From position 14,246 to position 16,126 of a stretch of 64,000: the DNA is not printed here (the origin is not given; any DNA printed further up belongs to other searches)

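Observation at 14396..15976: NxrC-like gamma subunit fused to an N-terminal dihaem cytochrome c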

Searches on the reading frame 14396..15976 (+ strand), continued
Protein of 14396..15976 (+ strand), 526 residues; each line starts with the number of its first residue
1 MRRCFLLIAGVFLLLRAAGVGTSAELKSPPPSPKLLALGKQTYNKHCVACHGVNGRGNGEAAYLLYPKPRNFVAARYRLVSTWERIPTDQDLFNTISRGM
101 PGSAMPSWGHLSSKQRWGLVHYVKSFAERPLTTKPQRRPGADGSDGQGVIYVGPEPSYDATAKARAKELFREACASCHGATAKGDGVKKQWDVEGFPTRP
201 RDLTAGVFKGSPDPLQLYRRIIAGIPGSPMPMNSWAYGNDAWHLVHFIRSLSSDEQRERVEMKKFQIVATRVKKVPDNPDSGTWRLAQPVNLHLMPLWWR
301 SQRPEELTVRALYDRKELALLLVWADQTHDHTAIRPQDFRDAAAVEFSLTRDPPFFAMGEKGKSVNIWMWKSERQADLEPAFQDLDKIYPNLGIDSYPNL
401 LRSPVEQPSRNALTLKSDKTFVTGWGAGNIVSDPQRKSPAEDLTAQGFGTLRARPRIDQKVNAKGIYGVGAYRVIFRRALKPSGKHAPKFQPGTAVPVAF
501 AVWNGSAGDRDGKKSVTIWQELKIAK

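Call 83: find_homologous_proteins(query=L034:6503-8920:+, max_evalue=1e-10)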
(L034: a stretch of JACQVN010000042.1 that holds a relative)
Query L034:6503-8920:+ (805 aa): 1113 proteins with E <= 1e-10 among 8000 candidates; the best 120 are listed.
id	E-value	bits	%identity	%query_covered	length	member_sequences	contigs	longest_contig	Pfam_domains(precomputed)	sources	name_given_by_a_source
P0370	0.0e+0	1851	100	99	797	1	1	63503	PF09459.17,PF13442.12,PF00034.27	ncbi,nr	ncbi:MAG: c-type cytochrome [candidate division NC10 bacterium]|nr:c-type cytochrome [candidate divi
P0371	0.0e+0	1416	76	98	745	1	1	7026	PF09459.17,PF13442.12,PF00034.27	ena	-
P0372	0.0e+0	1416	76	98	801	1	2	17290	PF09459.17,PF13442.12,PF00034.27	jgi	jgi:DMSO reductase family type II enzyme heme b subunit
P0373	0.0e+0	1415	76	98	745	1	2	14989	PF09459.17,PF13442.12,PF00034.27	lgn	-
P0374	0.0e+0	1407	75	99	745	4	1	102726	PF09459.17,PF13442.12,PF00034.27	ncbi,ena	-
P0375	0.0e+0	1405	76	99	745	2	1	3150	PF09459.17,PF13442.12,PF00034.27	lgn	-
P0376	0.0e+0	1404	81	58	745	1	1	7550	PF09459.17,PF13442.12,PF00034.27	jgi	jgi:DMSO reductase family type II enzyme heme b subunit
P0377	0.0e+0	1396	76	99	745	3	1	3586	PF09459.17,PF13442.12,PF00034.27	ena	-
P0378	0.0e+0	1394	75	99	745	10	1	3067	PF09459.17,PF13442.12,PF00034.27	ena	-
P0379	0.0e+0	1389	76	99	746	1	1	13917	PF09459.17,PF13442.12,PF00034.27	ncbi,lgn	-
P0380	0.0e+0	1378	75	99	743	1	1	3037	PF09459.17,PF13442.12,PF00034.27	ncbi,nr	ncbi:MAG TPA: c-type cytochrome, partial [Candidatus Methylomirabilis sp.]|nr:c-type cytochrome [Can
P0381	0.0e+0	1374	74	99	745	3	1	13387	PF09459.17,PF13442.12,PF00034.27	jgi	jgi:DMSO reductase family type II enzyme heme b subunit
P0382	0.0e+0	1374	75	99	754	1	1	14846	PF09459.17,PF13442.12,PF00034.27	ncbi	-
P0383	0.0e+0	1372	74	99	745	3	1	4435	PF09459.17,PF13442.12,PF00034.27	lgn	-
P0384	0.0e+0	1355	73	98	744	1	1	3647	PF09459.17,PF13442.12,PF00034.27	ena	-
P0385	0.0e+0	1347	73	98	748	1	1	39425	PF09459.17,PF13442.12,PF00034.27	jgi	-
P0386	0.0e+0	1333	72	98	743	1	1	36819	PF09459.17,PF13442.12,PF00034.27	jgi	jgi:DMSO reductase family type II enzyme heme b subunit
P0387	0.0e+0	1323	72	99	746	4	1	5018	PF09459.17,PF13442.12,PF00034.27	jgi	-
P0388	0.0e+0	1299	76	58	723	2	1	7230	PF09459.17,PF13442.12,PF00034.27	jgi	jgi:DMSO reductase family type II enzyme heme b subunit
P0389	0.0e+0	1280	73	93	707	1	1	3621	PF09459.17,PF13442.12,PF00034.27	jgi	jgi:DMSO reductase family type II enzyme heme b subunit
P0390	0.0e+0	1275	71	98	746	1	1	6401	PF09459.17,PF13442.12,PF00034.27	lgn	-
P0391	0.0e+0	1275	69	99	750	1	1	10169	PF09459.17,PF13442.12,PF00034.27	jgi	jgi:DMSO reductase family type II enzyme heme b subunit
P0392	0.0e+0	1227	70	59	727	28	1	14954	PF09459.17,PF13442.12,PF00034.27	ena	-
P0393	0.0e+0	1225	71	58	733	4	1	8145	PF09459.17,PF13442.12,PF00034.27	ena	-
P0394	0.0e+0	1221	67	98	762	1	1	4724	PF09459.17,PF13442.12,PF00034.27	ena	-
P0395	0.0e+0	1216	71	58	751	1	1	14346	PF09459.17,PF13442.12,PF00034.27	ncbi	-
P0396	0.0e+0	1215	67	99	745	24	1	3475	PF09459.17,PF13442.12,PF00034.27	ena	-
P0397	0.0e+0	1215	68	97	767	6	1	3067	PF09459.17,PF13442.12,PF00034.27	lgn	-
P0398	0.0e+0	1208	67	99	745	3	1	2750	PF09459.17,PF13442.12,PF00034.27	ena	-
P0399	0.0e+0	1207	66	99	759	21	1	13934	PF09459.17,PF13442.12,PF00034.27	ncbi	-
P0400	0.0e+0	1200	67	99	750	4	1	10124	PF09459.17,PF13442.12,PF00034.27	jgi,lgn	jgi:DMSO reductase family type II enzyme heme b subunit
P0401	0.0e+0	1197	66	97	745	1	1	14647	PF09459.17,PF13442.12,PF00034.27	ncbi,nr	ncbi:MAG: c-type cytochrome [Candidatus Rokubacteria bacterium]|nr:c-type cytochrome [Candidatus Rok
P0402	0.0e+0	1193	65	98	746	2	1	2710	PF09459.17,PF13442.12,PF00034.27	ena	-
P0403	0.0e+0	1192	64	99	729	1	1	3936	PF09459.17,PF13442.12,PF00034.27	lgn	-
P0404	0.0e+0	1192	65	98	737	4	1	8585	PF09459.17,PF13442.12,PF00034.27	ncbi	-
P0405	0.0e+0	1191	61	99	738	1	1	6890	PF09459.17,PF13442.12,PF00034.27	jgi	jgi:DMSO reductase family type II enzyme heme b subunit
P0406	0.0e+0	1181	66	97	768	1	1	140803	PF09459.17,PF13442.12,PF00034.27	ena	-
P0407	0.0e+0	1178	69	59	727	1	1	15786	PF09459.17,PF13442.12,PF00034.27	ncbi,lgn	-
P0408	0.0e+0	1178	66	99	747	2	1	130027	PF09459.17,PF13442.12,PF00034.27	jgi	jgi:DMSO reductase family type II enzyme heme b subunit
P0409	0.0e+0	1171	65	99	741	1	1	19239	PF09459.17,PF13442.12,PF00034.27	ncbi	-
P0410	0.0e+0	1164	67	96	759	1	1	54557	PF09459.17,PF13442.12,PF00034.27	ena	-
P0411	0.0e+0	1163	66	99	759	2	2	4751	PF09459.17,PF13442.12,PF00034.27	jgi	jgi:DMSO reductase family type II enzyme heme b subunit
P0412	0.0e+0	1163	66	98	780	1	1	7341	PF09459.17,PF13442.12,PF00034.27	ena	-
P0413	0.0e+0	1163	65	99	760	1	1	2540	PF09459.17,PF13442.12,PF00034.27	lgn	-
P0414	0.0e+0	1162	65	98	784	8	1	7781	PF09459.17,PF13442.12,PF00034.27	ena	-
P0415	0.0e+0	1161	64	98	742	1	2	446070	PF09459.17,PF13442.12,PF00034.27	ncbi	-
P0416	0.0e+0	1160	67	59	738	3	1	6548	PF09459.17,PF13442.12,PF00034.27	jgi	-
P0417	0.0e+0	1159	64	99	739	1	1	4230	PF09459.17,PF13442.12,PF00034.27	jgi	jgi:DMSO reductase family type II enzyme heme b subunit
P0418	0.0e+0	1159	65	98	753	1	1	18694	PF09459.17,PF13442.12,PF00034.27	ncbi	-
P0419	0.0e+0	1156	65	99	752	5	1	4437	PF09459.17,PF13442.12,PF00034.27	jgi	jgi:DMSO reductase family type II enzyme heme b subunit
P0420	0.0e+0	1154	65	99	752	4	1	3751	PF09459.17,PF13442.12,PF00034.27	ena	-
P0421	0.0e+0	1153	64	99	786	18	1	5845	PF09459.17,PF13442.12,PF00034.27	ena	-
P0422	0.0e+0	1153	64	99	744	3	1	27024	PF09459.17,PF13442.12,PF00034.27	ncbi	-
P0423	0.0e+0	1152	65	99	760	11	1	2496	PF09459.17,PF13442.12,PF00034.27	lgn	-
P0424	0.0e+0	1152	66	59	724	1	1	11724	PF09459.17,PF13442.12,PF00034.27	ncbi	-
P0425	0.0e+0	1149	64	99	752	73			PF09459.17,PF13442.12,PF00034.27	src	-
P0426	0.0e+0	1149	64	99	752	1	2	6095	PF09459.17,PF13442.12,PF00034.27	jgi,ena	-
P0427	0.0e+0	1149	65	98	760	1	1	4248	PF09459.17,PF13442.12,PF00034.27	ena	-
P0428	0.0e+0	1149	65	98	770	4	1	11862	PF09459.17,PF13442.12,PF00034.27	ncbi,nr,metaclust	ncbi:MAG: hypothetical protein A3I03_12000 [Candidatus Rokubacteria bacterium RIFCSPLOWO2_02_FULL_68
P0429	0.0e+0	1148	66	60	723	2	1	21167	PF09459.17,PF13442.12,PF00034.27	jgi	-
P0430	0.0e+0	1146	66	58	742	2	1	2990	PF09459.17,PF13442.12,PF00034.27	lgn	-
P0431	0.0e+0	1145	63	98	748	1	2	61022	PF09459.17,PF13442.12,PF00034.27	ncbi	-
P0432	0.0e+0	1144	64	99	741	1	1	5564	PF09459.17,PF13442.12,PF00034.27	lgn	-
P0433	0.0e+0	1144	63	99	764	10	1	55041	PF09459.17,PF13442.12,PF00034.27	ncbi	-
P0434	0.0e+0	1143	66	96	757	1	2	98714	PF09459.17,PF13442.12,PF00034.27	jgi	-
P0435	0.0e+0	1141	64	97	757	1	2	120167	PF09459.17,PF13442.12,PF00034.27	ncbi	-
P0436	0.0e+0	1140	63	97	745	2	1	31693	PF09459.17,PF13442.12,PF00034.27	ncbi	-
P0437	0.0e+0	1139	75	81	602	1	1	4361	PF09459.17,PF13442.12,PF00034.27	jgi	jgi:DMSO reductase family type II enzyme heme b subunit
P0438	0.0e+0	1139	66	59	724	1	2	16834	PF09459.17,PF13442.12,PF00034.27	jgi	jgi:DMSO reductase family type II enzyme heme b subunit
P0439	0.0e+0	1137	65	96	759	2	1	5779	PF09459.17,PF13442.12,PF00034.27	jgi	-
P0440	0.0e+0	1137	67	57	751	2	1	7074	PF09459.17,PF13442.12,PF00034.27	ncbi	-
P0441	0.0e+0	1135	64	98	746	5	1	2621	PF09459.17,PF13442.12,PF00034.27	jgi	-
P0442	0.0e+0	1134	68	55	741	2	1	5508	PF09459.17,PF13442.12,PF00034.27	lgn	-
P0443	0.0e+0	1133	67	56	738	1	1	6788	PF09459.17,PF13442.12,PF00034.27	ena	-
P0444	0.0e+0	1132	64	99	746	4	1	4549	PF09459.17,PF13442.12,PF00034.27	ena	-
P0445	0.0e+0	1131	64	99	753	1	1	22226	PF09459.17,PF13442.12,PF00034.27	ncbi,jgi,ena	-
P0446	0.0e+0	1131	63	94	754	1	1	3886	PF09459.17,PF13442.12,PF00034.27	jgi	jgi:DMSO reductase family type II enzyme heme b subunit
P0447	0.0e+0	1130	63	97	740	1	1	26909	PF09459.17,PF13442.12,PF00034.27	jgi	jgi:DMSO reductase family type II enzyme heme b subunit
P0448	0.0e+0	1126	63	98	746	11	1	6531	PF09459.17,PF13442.12,PF00034.27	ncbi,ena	ncbi:MAG: c-type cytochrome [candidate division NC10 bacterium]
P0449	0.0e+0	1116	63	97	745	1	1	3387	PF09459.17,PF13442.12,PF00034.27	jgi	jgi:DMSO reductase family type II enzyme heme b subunit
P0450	0.0e+0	1115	66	57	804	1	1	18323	PF09459.17,PF13442.12,PF00034.27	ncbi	ncbi:MAG: c-type cytochrome [Candidatus Methylomirabilia bacterium]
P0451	0.0e+0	1112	63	99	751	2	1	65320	PF09459.17,PF13442.12,PF00034.27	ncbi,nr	ncbi:MAG: c-type cytochrome [Candidatus Rokubacteria bacterium]|nr:c-type cytochrome [Candidatus Rok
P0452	0.0e+0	1110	62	97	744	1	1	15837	PF09459.17,PF13442.12,PF00034.27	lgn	-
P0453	0.0e+0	1110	62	98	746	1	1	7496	PF09459.17,PF13442.12,PF00034.27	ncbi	-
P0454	0.0e+0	1108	63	98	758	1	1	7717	PF09459.17,PF13442.12,PF00034.27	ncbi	ncbi:MAG: c-type cytochrome [Candidatus Rokuibacteriota bacterium]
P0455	0.0e+0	1107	62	99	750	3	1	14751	PF09459.17,PF13442.12,PF00034.27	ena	-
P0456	0.0e+0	1107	66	59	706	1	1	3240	PF09459.17,PF13442.12,PF00034.27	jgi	jgi:DMSO reductase family type II enzyme heme b subunit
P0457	0.0e+0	1103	62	97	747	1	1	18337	PF09459.17,PF13442.12,PF00034.27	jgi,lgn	jgi:DMSO reductase family type II enzyme heme b subunit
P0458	0.0e+0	1101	62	99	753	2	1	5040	PF09459.17,PF13442.12,PF00034.27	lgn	-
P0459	0.0e+0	1098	61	97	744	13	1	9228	PF09459.17,PF13442.12,PF00034.27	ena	-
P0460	0.0e+0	1096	61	98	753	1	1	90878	PF09459.17,PF13442.12,PF00034.27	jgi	jgi:DMSO reductase family type II enzyme heme b subunit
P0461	0.0e+0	1095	61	97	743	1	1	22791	PF09459.17,PF13442.12,PF00034.27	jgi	jgi:DMSO reductase family type II enzyme heme b subunit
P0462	0.0e+0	1088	62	98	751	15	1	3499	PF09459.17,PF13442.12,PF00034.27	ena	-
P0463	0.0e+0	1084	65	89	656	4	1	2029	PF09459.17,PF13442.12,PF00034.27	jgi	jgi:DMSO reductase family type II enzyme heme b subunit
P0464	0.0e+0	1083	63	99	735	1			PF09459.17,PF13442.12,PF00034.27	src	-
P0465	0.0e+0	1079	59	99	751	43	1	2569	PF09459.17,PF13442.12,PF00034.27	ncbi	-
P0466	0.0e+0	1075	60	98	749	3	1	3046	PF09459.17,PF13442.12,PF00034.27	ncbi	-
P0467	0.0e+0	1074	59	99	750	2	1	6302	PF09459.17,PF13442.12,PF00034.27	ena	-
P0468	0.0e+0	1072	60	98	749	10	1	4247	PF09459.17,PF13442.12,PF00034.27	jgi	-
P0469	0.0e+0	1071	60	98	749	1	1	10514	PF09459.17,PF13442.12,PF00034.27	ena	-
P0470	0.0e+0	1068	60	98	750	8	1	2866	PF09459.17,PF13442.12,PF00034.27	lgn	-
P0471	0.0e+0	1068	62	99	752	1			PF09459.17,PF13442.12,PF00034.27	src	-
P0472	0.0e+0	1067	63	57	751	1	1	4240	PF09459.17,PF13442.12,PF00034.27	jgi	jgi:DMSO reductase family type II enzyme heme b subunit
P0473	0.0e+0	1065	59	99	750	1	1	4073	PF09459.17,PF13442.12,PF00034.27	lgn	-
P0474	0.0e+0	1061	59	98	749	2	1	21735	PF09459.17,PF13442.12,PF00034.27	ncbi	-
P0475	0.0e+0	1049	68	82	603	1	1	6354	PF09459.17,PF13442.12,PF00034.27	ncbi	ncbi:MAG: c-type cytochrome, partial [Candidatus Methylomirabilales bacterium]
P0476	0.0e+0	1047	59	98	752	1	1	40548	PF09459.17,PF13442.12,PF00034.27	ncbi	ncbi:MAG: c-type cytochrome [Candidatus Methylomirabilales bacterium]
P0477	0.0e+0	1038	62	94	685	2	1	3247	PF09459.17,PF13442.12,PF00034.27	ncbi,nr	ncbi:MAG: c-type cytochrome, partial [Candidatus Rokubacteria bacterium]|nr:c-type cytochrome [Candi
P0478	0.0e+0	1031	58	99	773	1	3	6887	PF09459.17,PF13442.12,PF00034.27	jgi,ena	-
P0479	0.0e+0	1019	59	99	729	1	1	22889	PF09459.17,PF13442.12,PF00034.27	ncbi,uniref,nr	ncbi:MAG: c-type cytochrome [Candidatus Tectomicrobia bacterium]|uniref:C-type cytochrome n=1 Tax=Te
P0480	0.0e+0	1014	60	53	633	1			PF09459.17,PF13442.12,PF00034.27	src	-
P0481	2.7e-297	1007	56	58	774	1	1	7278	PF09459.17,PF13442.12,PF00034.27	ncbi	-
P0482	1.9e-295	1001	57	96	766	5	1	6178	PF09459.17,PF13442.12,PF00034.27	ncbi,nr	ncbi:MAG: c-type cytochrome [Candidatus Rokubacteria bacterium]|nr:c-type cytochrome [Candidatus Rok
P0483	3.9e-290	983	57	99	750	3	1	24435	PF09459.17,PF13442.12,PF00034.27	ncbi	-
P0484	6.7e-288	976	58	58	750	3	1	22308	PF09459.17,PF13442.12,PF00034.27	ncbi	-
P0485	3.1e-287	973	58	97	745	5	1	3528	PF09459.17,PF13442.12,PF00034.27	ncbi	-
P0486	4.0e-286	970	54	98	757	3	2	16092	PF09459.17,PF13442.12,PF00034.27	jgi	jgi:DMSO reductase family type II enzyme heme b subunit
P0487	6.1e-285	966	56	97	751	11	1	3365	PF09459.17,PF13442.12,PF00034.27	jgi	-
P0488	2.1e-283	961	56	98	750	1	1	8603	PF09459.17,PF13442.12,PF00034.27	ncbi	-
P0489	1.2e-282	958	56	98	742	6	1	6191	PF09459.17,PF13442.12,PF00034.27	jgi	-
